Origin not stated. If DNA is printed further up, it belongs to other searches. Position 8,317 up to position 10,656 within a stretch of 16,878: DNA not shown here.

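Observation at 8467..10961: Tail-knob (gp9-like) protein fused to an M15 peptidase, next to a paralogous free M15 endolysin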

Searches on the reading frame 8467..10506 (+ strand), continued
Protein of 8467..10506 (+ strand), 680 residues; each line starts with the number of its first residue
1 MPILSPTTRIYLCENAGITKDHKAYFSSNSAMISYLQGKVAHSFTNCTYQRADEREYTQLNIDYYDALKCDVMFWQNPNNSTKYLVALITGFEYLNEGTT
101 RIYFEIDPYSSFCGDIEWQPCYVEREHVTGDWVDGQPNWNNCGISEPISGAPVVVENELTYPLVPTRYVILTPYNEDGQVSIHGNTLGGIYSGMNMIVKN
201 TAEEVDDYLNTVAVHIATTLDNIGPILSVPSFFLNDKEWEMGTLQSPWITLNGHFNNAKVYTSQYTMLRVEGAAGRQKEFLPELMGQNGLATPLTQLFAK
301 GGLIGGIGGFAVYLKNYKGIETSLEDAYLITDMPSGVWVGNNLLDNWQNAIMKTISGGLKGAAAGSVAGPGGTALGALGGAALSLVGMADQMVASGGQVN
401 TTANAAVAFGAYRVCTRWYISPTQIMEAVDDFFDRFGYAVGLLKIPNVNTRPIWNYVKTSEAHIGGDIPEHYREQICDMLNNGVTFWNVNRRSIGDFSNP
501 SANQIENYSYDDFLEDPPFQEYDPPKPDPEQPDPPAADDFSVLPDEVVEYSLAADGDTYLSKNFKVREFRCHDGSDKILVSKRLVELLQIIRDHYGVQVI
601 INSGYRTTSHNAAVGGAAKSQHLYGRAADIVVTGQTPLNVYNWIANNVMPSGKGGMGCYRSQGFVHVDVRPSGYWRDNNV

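Call 70: get_annotated_region(hit=H4, flank=6000)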
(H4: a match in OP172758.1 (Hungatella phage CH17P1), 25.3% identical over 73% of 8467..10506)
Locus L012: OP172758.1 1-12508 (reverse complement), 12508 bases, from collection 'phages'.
description: Hungatella phage CH17P1, partial genome.
organism: Hungatella phage CH17P1 (NCBI taxid 2968664)
taxonomy: Viruses; Duplodnaviria; Heunggongvirae; Uroviricota; Caudoviricetes
host: Hungatella sp. 005845265 CSC17; source: municipal sewage; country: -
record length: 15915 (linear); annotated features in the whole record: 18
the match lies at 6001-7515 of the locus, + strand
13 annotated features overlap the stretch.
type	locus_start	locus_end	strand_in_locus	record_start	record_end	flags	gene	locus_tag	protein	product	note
CDS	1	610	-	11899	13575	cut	-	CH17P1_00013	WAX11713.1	DNA polymerase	-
CDS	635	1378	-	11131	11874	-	-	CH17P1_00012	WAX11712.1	hypothetical protein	-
CDS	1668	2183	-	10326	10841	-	-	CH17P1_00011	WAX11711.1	hypothetical protein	-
CDS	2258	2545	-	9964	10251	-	-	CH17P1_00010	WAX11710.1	hypothetical protein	-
CDS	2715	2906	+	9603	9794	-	-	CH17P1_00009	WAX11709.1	hypothetical protein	-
CDS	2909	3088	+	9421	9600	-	-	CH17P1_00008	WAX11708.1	hypothetical protein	-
CDS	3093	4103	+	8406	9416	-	-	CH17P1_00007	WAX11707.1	morphogenesis protein 1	-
CDS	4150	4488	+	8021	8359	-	-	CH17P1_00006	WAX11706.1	hypothetical protein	-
CDS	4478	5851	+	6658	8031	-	-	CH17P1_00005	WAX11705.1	major capsid protein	-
CDS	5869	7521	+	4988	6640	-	-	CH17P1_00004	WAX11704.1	tail knob protein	tail knob protein gp9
CDS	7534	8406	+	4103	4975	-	-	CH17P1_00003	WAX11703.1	portal protein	-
CDS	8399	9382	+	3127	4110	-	-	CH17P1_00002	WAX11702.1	hypothetical protein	-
CDS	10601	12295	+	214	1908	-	-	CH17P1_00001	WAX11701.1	hypothetical protein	-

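Call 71: search_dna_similar(query=P0183, collection=phages, mode=protein, max_rows=8)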
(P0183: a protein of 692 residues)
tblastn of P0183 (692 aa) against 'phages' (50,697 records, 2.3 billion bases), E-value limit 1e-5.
Records with a match: 219; places in all: 222; records where one place covers at least 80% of the query: 0.
Best place of each record, by identity: <60% 219.
By first word of the organism name: Bacillus 99; Clostridium 54; Bacteriophage 27; Curtobacterium 10; Bifidobacterium 5; Enterococcus 4; Arthrobacter 3; Listeria 3; Actinomyces 2; Acinetobacter 2; and 8 more.
By host as written in the record: - 43; Clostridium perfringens 20; Bacillus subtilis 13; Bacillus cereus 11; Bacillus thuringiensis subsp. kurstaki ATCC 33679 7; Clostridium_AQ innocuum DA664 6; Bacillus thuringiensis subspecies kurstaki 6; Clostridium_AQ sp003481775 DA461 4; and 61 more.
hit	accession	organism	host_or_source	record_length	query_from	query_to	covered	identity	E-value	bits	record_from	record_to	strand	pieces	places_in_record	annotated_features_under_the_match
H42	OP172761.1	Clostridium phage CI130P1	Clostridium_AQ innocuum DA130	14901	6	522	75%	37.7%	2e-88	309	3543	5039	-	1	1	tail knob protein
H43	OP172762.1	Clostridium phage CI130P2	Clostridium_AQ innocuum DA130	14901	6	522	75%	37.7%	2e-88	309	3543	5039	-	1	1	tail knob protein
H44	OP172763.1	Clostridium phage CI461P1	Clostridium_AQ sp003481775 DA461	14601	6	522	75%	36.2%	5e-83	293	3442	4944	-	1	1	tail knob protein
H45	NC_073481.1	Clostridium phage CI461P1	Clostridium_AQ sp003481775 DA461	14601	6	522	75%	36.2%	5e-83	293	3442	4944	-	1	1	tail knob protein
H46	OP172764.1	Clostridium phage CI461P2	Clostridium_AQ sp003481775 DA461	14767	6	522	75%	36.2%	5e-83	293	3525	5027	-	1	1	tail knob protein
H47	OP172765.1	Clostridium phage CI461P3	Clostridium_AQ sp003481775 DA461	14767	6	522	75%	36.2%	5e-83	293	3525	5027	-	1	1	tail knob protein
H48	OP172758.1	Hungatella phage CH17P1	Hungatella sp. 005845265 CSC17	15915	10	522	74%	35.6%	2e-82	291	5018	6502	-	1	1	tail knob protein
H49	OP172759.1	Clostridium phage CI55P1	Clostridium_AQ sp003481775 DA55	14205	6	522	75%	35.2%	8e-81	286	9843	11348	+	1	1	tail knob protein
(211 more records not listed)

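Call 72: search_dna_similar(query=P0262, collection=phages, mode=protein, max_rows=8)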
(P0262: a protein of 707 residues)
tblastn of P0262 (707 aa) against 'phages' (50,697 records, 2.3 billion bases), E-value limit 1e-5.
Records with a match: 154; places in all: 185; records where one place covers at least 80% of the query: 1.
Best place of each record, by identity: <60% 154.
By first word of the organism name: Bacillus 93; Clostridium 37; Bacteriophage 14; Enterococcus 3; Rhizobium 2; Actinomyces 2; Hungatella 1; Eggerthella 1; Cytobacillus 1.
By host as written in the record: - 27; Bacillus subtilis 13; Bacillus cereus 11; Clostridium perfringens 10; Bacillus thuringiensis subsp. kurstaki ATCC 33679 7; Clostridium_AQ innocuum DA664 6; Bacillus thuringiensis subspecies kurstaki 6; Clostridium_AQ sp003481775 DA461 4; and 38 more.
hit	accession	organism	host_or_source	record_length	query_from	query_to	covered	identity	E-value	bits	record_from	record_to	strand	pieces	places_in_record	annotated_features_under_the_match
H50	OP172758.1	Hungatella phage CH17P1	Hungatella sp. 005845265 CSC17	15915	1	527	75%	39.0%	2e-104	356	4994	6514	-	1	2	tail knob protein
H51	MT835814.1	Bacteriophage sp.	human fecal samples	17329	1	525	74%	37.1%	6e-98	337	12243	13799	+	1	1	record has no annotation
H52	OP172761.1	Clostridium phage CI130P1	Clostridium_AQ innocuum DA130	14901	3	524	74%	36.2%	2e-85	300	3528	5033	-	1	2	tail knob protein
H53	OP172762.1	Clostridium phage CI130P2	Clostridium_AQ innocuum DA130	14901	3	524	74%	36.2%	2e-85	300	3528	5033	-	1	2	tail knob protein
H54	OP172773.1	Clostridium phage CS229P2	Clostridium_Q symbiosum DA229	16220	1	526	74%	35.4%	7e-90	313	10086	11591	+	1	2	tail knob protein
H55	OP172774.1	Clostridium phage CS229P3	Clostridium_Q symbiosum DA229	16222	1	526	74%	35.4%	7e-90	313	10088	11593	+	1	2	tail knob protein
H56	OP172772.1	Clostridium phage CS229P1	Clostridium_Q symbiosum DA229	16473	1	526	74%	35.4%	7e-90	313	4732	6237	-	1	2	tail knob protein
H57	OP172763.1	Clostridium phage CI461P1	Clostridium_AQ sp003481775 DA461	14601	3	524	74%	34.1%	4e-82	291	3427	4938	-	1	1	tail knob protein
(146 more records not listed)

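Call 73: search_dna_similar(query=P0298, collection=phages, mode=protein, max_rows=8)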
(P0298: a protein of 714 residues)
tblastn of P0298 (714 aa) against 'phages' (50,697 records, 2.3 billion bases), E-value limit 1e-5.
Records with a match: 159; places in all: 168; records where one place covers at least 80% of the query: 0.
Best place of each record, by identity: <60% 159.
By first word of the organism name: Bacillus 93; Clostridium 40; Bacteriophage 15; Curtobacterium 5; Enterococcus 3; Hungatella 1; Eggerthella 1; Cytobacillus 1.
By host as written in the record: - 28; Bacillus subtilis 13; Bacillus cereus 11; Clostridium perfringens 10; Bacillus thuringiensis subsp. kurstaki ATCC 33679 7; Clostridium_AQ innocuum DA664 6; Bacillus thuringiensis subspecies kurstaki 6; Clostridium_AQ sp003481775 DA461 4; and 40 more.
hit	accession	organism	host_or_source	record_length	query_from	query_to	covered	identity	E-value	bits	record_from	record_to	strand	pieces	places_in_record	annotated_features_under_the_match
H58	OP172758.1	Hungatella phage CH17P1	Hungatella sp. 005845265 CSC17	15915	1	528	74%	33.9%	6e-86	302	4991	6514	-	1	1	tail knob protein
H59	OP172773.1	Clostridium phage CS229P2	Clostridium_Q symbiosum DA229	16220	1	523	73%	33.5%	1e-81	290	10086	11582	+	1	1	tail knob protein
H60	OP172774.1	Clostridium phage CS229P3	Clostridium_Q symbiosum DA229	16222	1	523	73%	33.5%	1e-81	290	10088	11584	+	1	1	tail knob protein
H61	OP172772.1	Clostridium phage CS229P1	Clostridium_Q symbiosum DA229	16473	1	523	73%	33.5%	1e-81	290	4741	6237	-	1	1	tail knob protein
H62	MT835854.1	Bacteriophage sp.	human fecal samples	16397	1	523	73%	33.1%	6e-77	276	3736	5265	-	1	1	record has no annotation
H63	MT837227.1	Bacteriophage sp.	human fecal samples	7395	1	523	73%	31.7%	2e-65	241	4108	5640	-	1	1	record has no annotation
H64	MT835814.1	Bacteriophage sp.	human fecal samples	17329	1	523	73%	31.5%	3e-77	276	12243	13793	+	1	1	record has no annotation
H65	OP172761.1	Clostridium phage CI130P1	Clostridium_AQ innocuum DA130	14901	3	523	73%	31.2%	4e-68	249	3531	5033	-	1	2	tail knob protein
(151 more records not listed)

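Call 74: search_dna_similar(query=P0262, collection=phages, mode=protein, max_rows=60)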
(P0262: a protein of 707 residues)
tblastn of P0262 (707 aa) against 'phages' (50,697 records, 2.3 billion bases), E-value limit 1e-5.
Records with a match: 154; places in all: 185; records where one place covers at least 80% of the query: 1.
Best place of each record, by identity: <60% 154.
By first word of the organism name: Bacillus 93; Clostridium 37; Bacteriophage 14; Enterococcus 3; Rhizobium 2; Actinomyces 2; Hungatella 1; Eggerthella 1; Cytobacillus 1.
By host as written in the record: - 27; Bacillus subtilis 13; Bacillus cereus 11; Clostridium perfringens 10; Bacillus thuringiensis subsp. kurstaki ATCC 33679 7; Clostridium_AQ innocuum DA664 6; Bacillus thuringiensis subspecies kurstaki 6; Clostridium_AQ sp003481775 DA461 4; and 38 more.
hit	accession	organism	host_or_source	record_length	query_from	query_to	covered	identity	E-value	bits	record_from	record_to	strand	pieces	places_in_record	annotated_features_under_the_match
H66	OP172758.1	Hungatella phage CH17P1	Hungatella sp. 005845265 CSC17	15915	1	527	75%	39.0%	2e-104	356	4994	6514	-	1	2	tail knob protein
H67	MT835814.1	Bacteriophage sp.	human fecal samples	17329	1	525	74%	37.1%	6e-98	337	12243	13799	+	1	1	record has no annotation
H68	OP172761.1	Clostridium phage CI130P1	Clostridium_AQ innocuum DA130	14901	3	524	74%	36.2%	2e-85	300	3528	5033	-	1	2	tail knob protein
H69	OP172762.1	Clostridium phage CI130P2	Clostridium_AQ innocuum DA130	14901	3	524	74%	36.2%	2e-85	300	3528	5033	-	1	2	tail knob protein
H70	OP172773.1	Clostridium phage CS229P2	Clostridium_Q symbiosum DA229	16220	1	526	74%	35.4%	7e-90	313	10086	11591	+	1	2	tail knob protein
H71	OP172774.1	Clostridium phage CS229P3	Clostridium_Q symbiosum DA229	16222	1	526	74%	35.4%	7e-90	313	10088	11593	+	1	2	tail knob protein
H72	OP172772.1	Clostridium phage CS229P1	Clostridium_Q symbiosum DA229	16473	1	526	74%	35.4%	7e-90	313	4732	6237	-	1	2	tail knob protein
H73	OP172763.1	Clostridium phage CI461P1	Clostridium_AQ sp003481775 DA461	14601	3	524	74%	34.1%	4e-82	291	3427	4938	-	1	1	tail knob protein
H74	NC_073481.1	Clostridium phage CI461P1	Clostridium_AQ sp003481775 DA461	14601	3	524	74%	34.1%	4e-82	291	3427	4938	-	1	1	tail knob protein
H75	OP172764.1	Clostridium phage CI461P2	Clostridium_AQ sp003481775 DA461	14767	3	524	74%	34.1%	4e-82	291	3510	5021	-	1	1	tail knob protein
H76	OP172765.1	Clostridium phage CI461P3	Clostridium_AQ sp003481775 DA461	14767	3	524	74%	34.1%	4e-82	291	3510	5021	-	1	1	tail knob protein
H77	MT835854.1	Bacteriophage sp.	human fecal samples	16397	1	523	74%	33.9%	4e-86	302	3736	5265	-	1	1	record has no annotation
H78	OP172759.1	Clostridium phage CI55P1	Clostridium_AQ sp003481775 DA55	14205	3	524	74%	33.5%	2e-81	288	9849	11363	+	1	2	tail knob protein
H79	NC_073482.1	Clostridium phage CI55P1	Clostridium_AQ sp003481775 DA55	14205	3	524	74%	33.5%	2e-81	288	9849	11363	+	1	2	tail knob protein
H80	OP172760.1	Clostridium phage CI55P2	Clostridium_AQ sp003481775 DA55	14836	3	524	74%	33.5%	2e-81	288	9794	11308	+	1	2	tail knob protein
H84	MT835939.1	Bacteriophage sp.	human fecal samples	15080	8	692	97%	23.5%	2e-34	147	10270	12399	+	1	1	record has no annotation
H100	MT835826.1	Bacteriophage sp.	human fecal samples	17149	2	520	73%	24.9%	3e-27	125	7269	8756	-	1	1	record has no annotation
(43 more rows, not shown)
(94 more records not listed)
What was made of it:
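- Tried and rejected: Apparent knob-lysozyme fusion in GenBank. tblastn matched P0262 to MT835939.1 over 97% of its length in one piece (call 74).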

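Call 82: search_protein_families(library=phrogs, proteins=[L002:16208-16789:+, P0193], max_evalue=0.001)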
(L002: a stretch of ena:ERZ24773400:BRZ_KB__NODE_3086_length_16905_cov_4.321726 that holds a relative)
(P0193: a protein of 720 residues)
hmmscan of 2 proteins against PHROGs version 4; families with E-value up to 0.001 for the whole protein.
L002:16208-16789:+ (194 aa): 0 families

P0193 (720 aa): 3 families
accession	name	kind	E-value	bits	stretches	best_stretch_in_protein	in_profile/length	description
phrog_2248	-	tail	1.9e-62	212.8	2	14-346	14-358/590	tail protein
phrog_16740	-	tail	9.9e-20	72.2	1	367-531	220-395/399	tail protein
phrog_16615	-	other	1.1e-07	32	1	6-140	3-136/529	peptidase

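Call 90: get_annotated_region(hit=H84, flank=11000)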
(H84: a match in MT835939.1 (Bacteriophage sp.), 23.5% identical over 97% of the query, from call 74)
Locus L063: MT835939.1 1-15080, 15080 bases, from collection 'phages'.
description: UNVERIFIED: Bacteriophage sp. clone scaffold_1003 genomic sequence.
organism: Bacteriophage sp. (NCBI taxid 38018)
taxonomy: Viruses
host: -; source: human fecal samples; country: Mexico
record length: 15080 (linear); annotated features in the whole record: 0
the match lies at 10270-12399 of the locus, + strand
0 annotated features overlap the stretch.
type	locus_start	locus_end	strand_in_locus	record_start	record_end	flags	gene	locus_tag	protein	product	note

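Call 94: list_cluster_members(proteins=[P0001])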
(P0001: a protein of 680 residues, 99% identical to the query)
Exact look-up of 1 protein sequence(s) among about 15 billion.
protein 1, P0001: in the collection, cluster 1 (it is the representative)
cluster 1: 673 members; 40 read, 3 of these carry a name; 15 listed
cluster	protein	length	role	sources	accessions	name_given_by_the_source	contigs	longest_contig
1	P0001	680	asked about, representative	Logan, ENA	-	-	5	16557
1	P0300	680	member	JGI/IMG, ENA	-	hypothetical protein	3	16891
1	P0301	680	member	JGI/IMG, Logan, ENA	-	hypothetical protein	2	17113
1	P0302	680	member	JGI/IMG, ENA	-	hypothetical protein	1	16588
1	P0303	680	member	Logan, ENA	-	-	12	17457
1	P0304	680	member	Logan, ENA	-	-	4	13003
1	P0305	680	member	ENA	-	-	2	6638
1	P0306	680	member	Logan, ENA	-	-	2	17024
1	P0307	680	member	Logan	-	-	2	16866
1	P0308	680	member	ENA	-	-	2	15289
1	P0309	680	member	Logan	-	-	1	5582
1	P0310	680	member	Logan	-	-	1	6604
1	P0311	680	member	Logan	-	-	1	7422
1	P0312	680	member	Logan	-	-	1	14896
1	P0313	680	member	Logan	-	-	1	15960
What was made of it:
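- Checked: All 15 listed members of a 673-member 90% cluster are 680 aa (call 94).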

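Call 98: fold_search(model_id=the predicted structure, library=viral)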
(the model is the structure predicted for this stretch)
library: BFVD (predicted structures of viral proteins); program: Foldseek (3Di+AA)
matches with E <= 10: 551; with E <= 0.001: 38
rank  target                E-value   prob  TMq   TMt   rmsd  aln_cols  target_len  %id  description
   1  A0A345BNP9            3.7e-46  1.00  0.58  0.71  18.3       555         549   29  (no name in the UniProt tables at hand)
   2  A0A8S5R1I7            4.6e-34  1.00  0.56  0.70   8.2       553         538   19  Major tail protein [Podoviridae sp. ctyhE26]
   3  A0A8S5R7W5            2.6e-33  1.00  0.54  0.64  12.0       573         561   20  Major tail protein [virus sp. ctxZT69]
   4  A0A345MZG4            3.2e-33  1.00  0.56  0.70   8.0       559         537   21  (no name in the UniProt tables at hand)
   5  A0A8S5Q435            9.0e-32  1.00  0.54  0.56  27.8       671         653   16  Major tail protein [Podoviridae sp. ctza028]
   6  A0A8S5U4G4            1.9e-31  1.00  0.54  0.52   8.4       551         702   19  Major tail protein [Podoviridae sp. ctIyI17]
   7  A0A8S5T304            5.4e-31  1.00  0.53  0.68  11.7       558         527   20  Major tail protein [Podoviridae sp. ctpVv1]
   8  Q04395                1.2e-28  1.00  0.52  0.59  24.8       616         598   16  Tail knob protein gp9 [Bacillus phage Nf]
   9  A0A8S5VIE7            3.6e-27  1.00  0.56  0.53  21.8       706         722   14  Major tail protein [Podoviridae sp. ct9H612]
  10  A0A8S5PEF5            4.7e-27  1.00  0.53  0.69   9.1       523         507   18  Major tail protein [Podoviridae sp. ctfAL26]
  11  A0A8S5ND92            8.3e-25  1.00  0.49  0.46  22.6       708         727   14  Major tail protein [Podoviridae sp. ctTZV6]
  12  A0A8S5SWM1            4.8e-22  1.00  0.39  0.42  16.8       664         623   16  Major tail protein [Podoviridae sp. ctUm43]
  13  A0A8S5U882            5.3e-21  1.00  0.51  0.49  17.9       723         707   12  Major tail protein [Podoviridae sp. ctdxt3]
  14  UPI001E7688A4         8.5e-20  1.00  0.53  0.62   9.3       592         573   14  (no name look-up for this kind of identifier)
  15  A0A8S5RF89            3.4e-18  1.00  0.49  0.33  47.7      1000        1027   10  Major tail protein [virus sp. ctL1g6]
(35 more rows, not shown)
